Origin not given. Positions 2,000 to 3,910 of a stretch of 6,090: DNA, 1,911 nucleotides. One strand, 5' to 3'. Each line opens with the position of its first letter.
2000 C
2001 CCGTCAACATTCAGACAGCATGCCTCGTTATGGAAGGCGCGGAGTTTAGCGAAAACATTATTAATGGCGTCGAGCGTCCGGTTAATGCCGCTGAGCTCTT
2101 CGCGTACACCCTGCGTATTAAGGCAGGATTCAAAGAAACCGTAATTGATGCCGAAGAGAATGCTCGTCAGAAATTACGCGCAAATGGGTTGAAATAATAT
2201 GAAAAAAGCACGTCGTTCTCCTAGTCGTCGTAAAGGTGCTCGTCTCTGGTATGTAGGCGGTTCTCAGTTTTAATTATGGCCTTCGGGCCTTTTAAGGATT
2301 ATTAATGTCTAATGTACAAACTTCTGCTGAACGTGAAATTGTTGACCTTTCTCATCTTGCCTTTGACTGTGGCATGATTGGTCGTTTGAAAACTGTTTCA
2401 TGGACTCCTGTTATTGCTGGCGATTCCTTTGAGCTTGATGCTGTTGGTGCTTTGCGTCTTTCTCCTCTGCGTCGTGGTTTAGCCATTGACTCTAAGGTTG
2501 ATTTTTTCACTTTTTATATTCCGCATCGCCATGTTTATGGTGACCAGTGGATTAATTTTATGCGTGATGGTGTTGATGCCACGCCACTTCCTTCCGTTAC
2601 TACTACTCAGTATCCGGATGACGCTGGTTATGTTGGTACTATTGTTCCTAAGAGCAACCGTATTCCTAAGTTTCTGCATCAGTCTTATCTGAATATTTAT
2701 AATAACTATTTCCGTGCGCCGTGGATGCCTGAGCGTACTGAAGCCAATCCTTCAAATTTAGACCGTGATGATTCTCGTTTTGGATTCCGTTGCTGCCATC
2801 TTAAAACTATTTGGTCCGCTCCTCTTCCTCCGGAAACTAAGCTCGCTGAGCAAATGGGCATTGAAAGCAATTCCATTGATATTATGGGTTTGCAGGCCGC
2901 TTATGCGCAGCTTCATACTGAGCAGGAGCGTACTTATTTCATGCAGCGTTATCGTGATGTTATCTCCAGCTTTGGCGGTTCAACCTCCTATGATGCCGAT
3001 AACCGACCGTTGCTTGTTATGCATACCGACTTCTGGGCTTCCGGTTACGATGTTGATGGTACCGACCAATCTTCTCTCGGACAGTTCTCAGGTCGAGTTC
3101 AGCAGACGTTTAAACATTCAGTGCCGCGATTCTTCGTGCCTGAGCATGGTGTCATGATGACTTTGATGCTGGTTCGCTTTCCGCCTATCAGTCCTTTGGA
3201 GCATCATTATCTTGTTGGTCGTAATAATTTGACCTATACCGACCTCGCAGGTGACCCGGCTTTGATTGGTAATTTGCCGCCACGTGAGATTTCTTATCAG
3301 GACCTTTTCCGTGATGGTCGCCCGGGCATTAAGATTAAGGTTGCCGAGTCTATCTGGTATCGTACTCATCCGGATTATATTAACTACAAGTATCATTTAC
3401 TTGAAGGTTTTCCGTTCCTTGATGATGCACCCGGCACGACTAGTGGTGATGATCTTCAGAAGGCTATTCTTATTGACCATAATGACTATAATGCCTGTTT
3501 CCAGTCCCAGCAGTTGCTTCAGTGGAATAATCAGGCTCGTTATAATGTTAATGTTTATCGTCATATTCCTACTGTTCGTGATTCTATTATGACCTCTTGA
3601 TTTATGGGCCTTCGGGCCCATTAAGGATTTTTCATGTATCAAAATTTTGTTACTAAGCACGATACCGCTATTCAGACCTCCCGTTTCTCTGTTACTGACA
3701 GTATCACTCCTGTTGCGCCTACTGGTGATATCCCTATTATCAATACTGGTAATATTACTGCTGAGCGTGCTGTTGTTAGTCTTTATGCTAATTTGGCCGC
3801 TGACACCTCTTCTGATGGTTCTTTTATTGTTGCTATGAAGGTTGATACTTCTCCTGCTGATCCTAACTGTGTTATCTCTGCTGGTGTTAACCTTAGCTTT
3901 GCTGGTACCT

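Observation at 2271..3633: Duplicated UUCG-tetraloop hairpin plus SD module ahead of F and G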

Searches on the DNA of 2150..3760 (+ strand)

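Call 8: search_dna_similar(query=window:2150-3700:+, collection=phages, mode=near, max_rows=40, rows=best)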
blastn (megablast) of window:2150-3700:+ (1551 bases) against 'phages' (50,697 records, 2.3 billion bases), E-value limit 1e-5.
Records with a match: 18; places in all: 18; records where one place covers at least 80% of the query: 7.
Best place of each record, by identity: 95-99% 4; 80-90% 3; 60-80% 11.
By first word of the organism name: Escherichia 15; Enterobacteria 2; Salmonella 1.
By host as written in the record: - 13; Escherichia coli strain K12 2; Escherichia coli 2; Salmonella sp. 1.
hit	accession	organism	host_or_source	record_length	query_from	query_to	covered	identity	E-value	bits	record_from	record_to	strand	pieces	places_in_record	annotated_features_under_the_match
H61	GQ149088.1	Escherichia phage St-1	Escherichia coli strain K12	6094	1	1548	100%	96.1%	0e+0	2531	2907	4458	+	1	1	F: gpF | J: gpJ | G: gpG | D: gpD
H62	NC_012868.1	Escherichia phage St-1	Escherichia coli strain K12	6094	1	1548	100%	96.1%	0e+0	2531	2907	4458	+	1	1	F: capsid protein | J: DNA packaging protein | G: major spike protein | D: external scaffolding protein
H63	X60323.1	Escherichia phage phiK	-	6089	1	1548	100%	95.8%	0e+0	2499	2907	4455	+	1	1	F: CDS | J: CDS | G: CDS | D: CDS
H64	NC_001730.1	Escherichia phage phiK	-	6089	1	1548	100%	95.8%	0e+0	2499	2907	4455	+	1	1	F: hypothetical protein | J: hypothetical protein | G: hypothetical protein | D: hypothetical protein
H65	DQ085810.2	Escherichia phage alpha3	-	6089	1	1548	100%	88.0%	0e+0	1821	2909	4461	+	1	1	F: gpF | J: gpJ | G: gpG | D: gpD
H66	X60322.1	Escherichia phage alpha3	-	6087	1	1548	100%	87.8%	0e+0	1810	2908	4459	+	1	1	whole genome of bacteriophage alpha3 | F: CDS | J: CDS | G: CDS | D: CDS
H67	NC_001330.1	Escherichia phage alpha3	Escherichia coli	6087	1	1548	100%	87.8%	0e+0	1810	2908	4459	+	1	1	whole genome of bacteriophage alpha3 | F: capsid protein | J: DNA packaging protein | G: major spike protein | D: external scaffolding protein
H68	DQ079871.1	Escherichia phage ID32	-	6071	1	1139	73%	75.8%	3e-155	555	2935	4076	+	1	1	F: gpF | J: gpJ | D: gpD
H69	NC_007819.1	Escherichia phage ID32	-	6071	1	1139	73%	75.8%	3e-155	555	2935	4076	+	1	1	F: gpF | J: gpJ | D: gpD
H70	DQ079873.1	Enterobacteria phage WA13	-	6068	1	1139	73%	75.6%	1e-148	532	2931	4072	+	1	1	F: gpF | J: gpJ | D: gpD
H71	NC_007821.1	Enterobacteria phage WA13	Escherichia coli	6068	1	1139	73%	75.6%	1e-148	532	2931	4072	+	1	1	F: capsid protein | J: DNA packaging protein | D: external scaffolding protein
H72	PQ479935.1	Salmonella phage PJNS002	Salmonella sp.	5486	83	1138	68%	73.6%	2e-101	375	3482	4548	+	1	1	major capsid protein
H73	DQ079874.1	Escherichia phage WA45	-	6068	1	1000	64%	76.3%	5e-143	514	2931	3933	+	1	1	F: gpF | J: gpJ | D: gpD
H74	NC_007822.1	Escherichia phage WA45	-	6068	1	1000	64%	76.3%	5e-143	514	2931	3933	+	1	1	F: gpF | J: gpJ | D: gpD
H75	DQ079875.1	Escherichia phage NC28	-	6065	1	1000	64%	75.9%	8e-136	490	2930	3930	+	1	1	F: gpF | J: gpJ | D: gpD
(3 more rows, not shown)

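Call 9: search_dna_similar(query=window:2190-2420:+, collection=phages, mode=distant, max_rows=60, rows=spread)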
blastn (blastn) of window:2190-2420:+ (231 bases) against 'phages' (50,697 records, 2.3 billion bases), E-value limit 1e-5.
Records with a match: 525; places in all: 525; records where one place covers at least 80% of the query: 521.
Best place of each record, by identity: 95-99% 2; 90-95% 5; 80-90% 12; 60-80% 506.
By first word of the organism name: Enterobacteria 363; Escherichia 151; Salmonella 4; Sinsheimervirus 2; Shigella 2; Microviridae 1; Protaetiibacter 1; Mycolicibacterium 1.
By host as written in the record: Escherichia coli C 331; - 75; Escherichia coli 61; Salmonella sp. 34; Escherichia coli IJ1862 3; Escherichia coli strain K12 2; Enterobacteria 2; Salmonella enterica serovar Typhimurium 2; and 14 more.
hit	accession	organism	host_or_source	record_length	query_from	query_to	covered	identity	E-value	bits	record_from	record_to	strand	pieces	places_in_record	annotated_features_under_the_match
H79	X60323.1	Escherichia phage phiK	-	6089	1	231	100%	95.7%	1e-100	370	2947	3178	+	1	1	F: CDS | J: CDS | D: CDS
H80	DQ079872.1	Escherichia phage NC35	-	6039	6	231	98%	81.2%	7e-52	209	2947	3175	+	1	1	F: gpF | J: gpJ | D: gpD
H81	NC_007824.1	Escherichia phage ID62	-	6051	6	231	98%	80.2%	1e-48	197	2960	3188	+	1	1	F: gpF | J: gpJ | D: gpD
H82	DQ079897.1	Enterobacteria phage WA3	-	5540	3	231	99%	69.9%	2e-21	108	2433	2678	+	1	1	F: gpF | J: gpJ | E: gpE | D: gpD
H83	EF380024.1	Escherichia phage phiX174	Escherichia coli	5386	40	231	83%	73.5%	3e-19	101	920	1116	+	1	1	protein F | protein J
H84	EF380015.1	Escherichia phage phiX174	Escherichia coli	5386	40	231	83%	72.9%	7e-20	102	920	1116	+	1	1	protein F | protein J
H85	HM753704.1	Escherichia phage phiX174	Escherichia coli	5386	40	231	83%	72.9%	7e-20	102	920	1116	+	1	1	protein F | protein J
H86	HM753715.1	Escherichia phage phiX174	Salmonella sp.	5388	40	231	83%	72.9%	7e-20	102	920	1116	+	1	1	protein F | protein J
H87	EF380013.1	Escherichia phage phiX174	Escherichia coli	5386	40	231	83%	72.4%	3e-18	98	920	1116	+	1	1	protein F | protein J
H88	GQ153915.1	Escherichia phage phiX174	-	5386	40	231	83%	72.4%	3e-18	98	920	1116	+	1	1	F: F | J: J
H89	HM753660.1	Escherichia phage phiX174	Salmonella sp.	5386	40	231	83%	72.4%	3e-18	98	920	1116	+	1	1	protein F | protein J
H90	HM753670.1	Escherichia phage phiX174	Salmonella sp.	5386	40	231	83%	72.4%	3e-18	98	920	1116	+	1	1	protein F | protein J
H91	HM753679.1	Escherichia phage phiX174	Salmonella sp.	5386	40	231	83%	72.4%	3e-18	98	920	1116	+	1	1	protein F | protein J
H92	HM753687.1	Escherichia phage phiX174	Salmonella sp.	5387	40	231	83%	72.4%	3e-18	98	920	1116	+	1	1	protein F | protein J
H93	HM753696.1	Escherichia phage phiX174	Salmonella sp.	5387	40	231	83%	72.4%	3e-18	98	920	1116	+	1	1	protein F | protein J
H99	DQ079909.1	Enterobacteria phage WA14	-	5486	42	231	82%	72.1%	6e-21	105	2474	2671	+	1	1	F: gpF | J: gpJ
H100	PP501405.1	Salmonella phage SP14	Salmonella enterica subsp. enterica ...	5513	40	231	83%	71.1%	1e-17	95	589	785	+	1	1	capsid protein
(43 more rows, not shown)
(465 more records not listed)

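Call 10: search_dna_similar(query=window:3480-3760:+, collection=phages, mode=distant, max_rows=60, rows=spread)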
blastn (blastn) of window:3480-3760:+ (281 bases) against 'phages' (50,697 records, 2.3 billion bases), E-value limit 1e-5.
Records with a match: 190; places in all: 190; records where one place covers at least 80% of the query: 7.
Best place of each record, by identity: 95-99% 4; 80-90% 7; 60-80% 179.
By first word of the organism name: Escherichia 151; Enterobacteria 28; Sinsheimervirus 4; Salmonella 3; Microviridae 1; Shigella 1; Protaetiibacter 1; Mycolicibacterium 1.
By host as written in the record: - 70; Escherichia coli 55; Salmonella sp. 33; Escherichia coli C 15; Salmonella enterica serovar Typhimurium 3; Escherichia coli IJ1862 3; Escherichia coli strain K12 2; Enterobacteria 2; and 7 more.
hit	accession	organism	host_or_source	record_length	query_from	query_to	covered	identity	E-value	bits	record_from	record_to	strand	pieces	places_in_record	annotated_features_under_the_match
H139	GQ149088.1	Escherichia phage St-1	Escherichia coli strain K12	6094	1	281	100%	96.1%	1e-126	458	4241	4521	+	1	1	G: gpG | F: gpF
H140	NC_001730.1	Escherichia phage phiK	-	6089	1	281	100%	95.7%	1e-125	453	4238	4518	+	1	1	G: hypothetical protein | F: hypothetical protein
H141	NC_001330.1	Escherichia phage alpha3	Escherichia coli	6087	5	279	98%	85.1%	4e-81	306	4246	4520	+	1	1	whole genome of bacteriophage alpha3 | G: major spike protein | F: capsid protein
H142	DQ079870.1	Escherichia phage ID21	-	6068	19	180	58%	74.1%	2e-15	89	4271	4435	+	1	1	F: gpF | G: gpG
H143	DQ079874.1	Escherichia phage WA45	-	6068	19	180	58%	73.7%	7e-15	87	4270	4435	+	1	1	F: gpF | G: gpG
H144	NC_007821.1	Enterobacteria phage WA13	Escherichia coli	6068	19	180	58%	73.1%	9e-14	82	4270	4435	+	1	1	F: capsid protein | G: major spike protein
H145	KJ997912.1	Enterobacteria phage MED1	Escherichia coli SMQXXXX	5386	3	122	43%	73.3%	5e-11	73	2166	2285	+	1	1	F: capsid protein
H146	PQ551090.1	Escherichia phage GR8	Escherichia coli CB10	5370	3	122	43%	72.5%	2e-9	69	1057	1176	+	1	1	similar to major capsid protein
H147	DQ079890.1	Enterobacteria phage NC41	-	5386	3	122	43%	72.5%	2e-9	69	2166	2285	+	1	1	F: gpF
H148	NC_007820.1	Escherichia phage NC35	-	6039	75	180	38%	81.8%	1e-18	100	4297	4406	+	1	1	F: gpF | G: gpG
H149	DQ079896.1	Enterobacteria phage WA2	-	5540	3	117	41%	74.1%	2e-9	68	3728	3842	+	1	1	F: gpF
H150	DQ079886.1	Enterobacteria phage NC7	-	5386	3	122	43%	70.8%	1e-6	60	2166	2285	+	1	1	F: gpF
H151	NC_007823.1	Escherichia phage NC28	-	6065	75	180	38%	80.0%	6e-16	91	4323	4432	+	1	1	F: gpF | G: gpG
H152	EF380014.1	Escherichia phage phiX174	Escherichia coli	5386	17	122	38%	75.5%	1e-11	75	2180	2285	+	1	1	protein F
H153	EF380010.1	Escherichia phage phiX174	Escherichia coli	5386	17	122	38%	74.5%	6e-10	71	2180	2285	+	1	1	protein F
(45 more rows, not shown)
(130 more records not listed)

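Call 47: get_annotated_region(hit=H72, flank=700)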
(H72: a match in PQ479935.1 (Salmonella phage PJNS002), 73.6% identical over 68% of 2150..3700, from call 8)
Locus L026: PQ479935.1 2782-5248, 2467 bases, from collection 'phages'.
description: Salmonella phage PJNS002, complete genome.
organism: Salmonella phage PJNS002 (NCBI taxid 3377957)
taxonomy: Viruses; Monodnaviria; Sangervirae; Phixviricota; Malgrandaviricetes; Petitvirales; Microviridae
host: Salmonella sp.; source: -; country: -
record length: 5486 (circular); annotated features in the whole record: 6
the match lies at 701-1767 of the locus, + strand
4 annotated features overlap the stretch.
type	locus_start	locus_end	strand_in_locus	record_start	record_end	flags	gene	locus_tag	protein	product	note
CDS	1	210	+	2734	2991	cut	-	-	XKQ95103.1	single stranded DNA synthesis protein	-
CDS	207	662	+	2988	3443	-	-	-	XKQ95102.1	external scaffolding protein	-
CDS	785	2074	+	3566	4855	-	-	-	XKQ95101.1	major capsid protein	-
CDS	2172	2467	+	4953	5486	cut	-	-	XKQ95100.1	major spike protein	-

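Call 48: get_annotated_region(hit=H100, flank=1700)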
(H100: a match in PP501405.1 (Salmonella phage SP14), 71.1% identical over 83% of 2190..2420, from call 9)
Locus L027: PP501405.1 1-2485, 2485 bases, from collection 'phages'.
description: Salmonella phage SP14, complete genome.
organism: Salmonella phage SP14 (NCBI taxid 3110414)
taxonomy: Viruses; Duplodnaviria; Heunggongvirae; Uroviricota; Caudoviricetes
host: Salmonella enterica subsp. enterica serovar Typhimurium ATCC 14028; source: pig farm; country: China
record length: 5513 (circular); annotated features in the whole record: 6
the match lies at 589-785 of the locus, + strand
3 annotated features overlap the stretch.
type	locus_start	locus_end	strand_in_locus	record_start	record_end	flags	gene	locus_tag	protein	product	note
CDS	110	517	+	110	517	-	-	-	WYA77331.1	scaffolding protein D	-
CDS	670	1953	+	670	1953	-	-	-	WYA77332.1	capsid protein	gpF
CDS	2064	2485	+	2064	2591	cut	-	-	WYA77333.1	major spike protein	protein G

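Call 49: get_annotated_region(hit=H99, flank=1700)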
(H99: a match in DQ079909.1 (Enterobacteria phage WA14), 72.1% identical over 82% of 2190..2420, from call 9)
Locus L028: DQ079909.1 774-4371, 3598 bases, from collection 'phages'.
description: Coliphage WA14, complete genome.
organism: Enterobacteria phage WA14 (NCBI taxid 338140)
taxonomy: Viruses; Monodnaviria; Sangervirae; Phixviricota; Malgrandaviricetes; Petitvirales; Microviridae; Bullavirinae; Gequatrovirus; Gequatrovirus G4
host: -; source: -; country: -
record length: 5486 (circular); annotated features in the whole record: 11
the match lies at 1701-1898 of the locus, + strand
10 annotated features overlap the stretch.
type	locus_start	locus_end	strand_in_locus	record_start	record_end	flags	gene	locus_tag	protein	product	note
CDS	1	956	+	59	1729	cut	A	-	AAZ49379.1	gpA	Rf replication; viral strand synthesis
CDS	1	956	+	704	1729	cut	A*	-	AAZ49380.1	gpA*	shuts off host DNA synthesis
CDS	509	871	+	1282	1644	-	B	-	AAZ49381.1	gpB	capsid morphogenesis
CDS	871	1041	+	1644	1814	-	K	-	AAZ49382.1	gpK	-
CDS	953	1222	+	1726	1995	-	C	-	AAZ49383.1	gpC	DNA maturation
CDS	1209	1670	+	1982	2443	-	D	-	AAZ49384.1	gpD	capsid morphogenesis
CDS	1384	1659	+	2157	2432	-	E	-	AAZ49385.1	gpE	cell lysis protein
CDS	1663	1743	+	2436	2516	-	J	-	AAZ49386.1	gpJ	core protein; DNA condensation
CDS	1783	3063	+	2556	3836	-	F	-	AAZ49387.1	gpF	major coat protein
CDS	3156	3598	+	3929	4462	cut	G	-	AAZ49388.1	gpG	major spike protein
